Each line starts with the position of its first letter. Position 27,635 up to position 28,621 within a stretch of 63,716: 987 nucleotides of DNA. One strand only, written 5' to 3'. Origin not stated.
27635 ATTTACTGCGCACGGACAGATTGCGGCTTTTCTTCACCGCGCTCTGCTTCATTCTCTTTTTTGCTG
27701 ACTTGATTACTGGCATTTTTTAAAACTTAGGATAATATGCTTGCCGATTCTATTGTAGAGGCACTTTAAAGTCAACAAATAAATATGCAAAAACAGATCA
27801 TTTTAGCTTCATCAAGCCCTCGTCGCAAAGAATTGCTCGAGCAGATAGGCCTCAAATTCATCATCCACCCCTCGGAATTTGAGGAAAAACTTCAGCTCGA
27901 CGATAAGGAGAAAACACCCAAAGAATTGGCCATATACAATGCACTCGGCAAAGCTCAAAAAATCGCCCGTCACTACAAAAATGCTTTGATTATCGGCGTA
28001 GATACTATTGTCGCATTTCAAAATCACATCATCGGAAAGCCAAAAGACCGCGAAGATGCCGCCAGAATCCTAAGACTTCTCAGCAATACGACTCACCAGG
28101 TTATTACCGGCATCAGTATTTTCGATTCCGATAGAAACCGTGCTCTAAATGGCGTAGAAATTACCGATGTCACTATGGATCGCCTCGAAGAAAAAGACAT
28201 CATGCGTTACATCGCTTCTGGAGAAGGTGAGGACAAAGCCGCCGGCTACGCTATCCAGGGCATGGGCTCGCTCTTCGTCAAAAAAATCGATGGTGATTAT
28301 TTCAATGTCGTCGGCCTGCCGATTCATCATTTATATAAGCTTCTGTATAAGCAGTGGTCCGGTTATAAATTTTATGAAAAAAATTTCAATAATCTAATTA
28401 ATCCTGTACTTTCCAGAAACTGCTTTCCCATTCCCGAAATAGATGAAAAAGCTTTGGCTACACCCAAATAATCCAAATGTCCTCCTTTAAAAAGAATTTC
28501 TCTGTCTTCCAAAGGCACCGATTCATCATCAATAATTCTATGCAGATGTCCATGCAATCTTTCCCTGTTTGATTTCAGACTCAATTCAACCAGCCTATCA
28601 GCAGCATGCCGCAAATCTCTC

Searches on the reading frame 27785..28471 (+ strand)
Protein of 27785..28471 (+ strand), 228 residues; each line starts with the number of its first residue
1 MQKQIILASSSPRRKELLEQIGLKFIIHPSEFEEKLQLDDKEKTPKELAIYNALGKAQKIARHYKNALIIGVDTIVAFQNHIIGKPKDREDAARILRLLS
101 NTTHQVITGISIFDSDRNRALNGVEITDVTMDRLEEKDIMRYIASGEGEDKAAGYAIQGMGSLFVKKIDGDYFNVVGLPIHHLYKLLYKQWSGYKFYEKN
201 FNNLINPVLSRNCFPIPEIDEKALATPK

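Call 31: search_protein_families(library=pfam, proteins=[window:27785-28471:+], max_evalue=0.001)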
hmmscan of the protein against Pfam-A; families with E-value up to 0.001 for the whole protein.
window:27785-28471:+ (228 aa): 1 family
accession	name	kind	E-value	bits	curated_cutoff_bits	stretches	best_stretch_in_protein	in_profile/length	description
PF02545.19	Maf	-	5e-59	199.6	27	1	4-189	1-186/187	Maf-like protein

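Call 32: find_encoding_contigs(protein=window:27785-28471:+, flank=3000, max_places=6)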
Protein window:27785-28471:+ (228 aa): 1 contig read that carries it; 1 place shown.
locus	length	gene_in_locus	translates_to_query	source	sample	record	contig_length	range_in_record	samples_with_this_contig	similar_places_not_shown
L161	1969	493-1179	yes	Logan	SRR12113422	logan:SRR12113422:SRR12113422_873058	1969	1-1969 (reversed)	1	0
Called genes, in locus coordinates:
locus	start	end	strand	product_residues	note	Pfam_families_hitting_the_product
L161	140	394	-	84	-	PF01649:Ribosomal_S20p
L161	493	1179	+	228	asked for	PF02545:Maf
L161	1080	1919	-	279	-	-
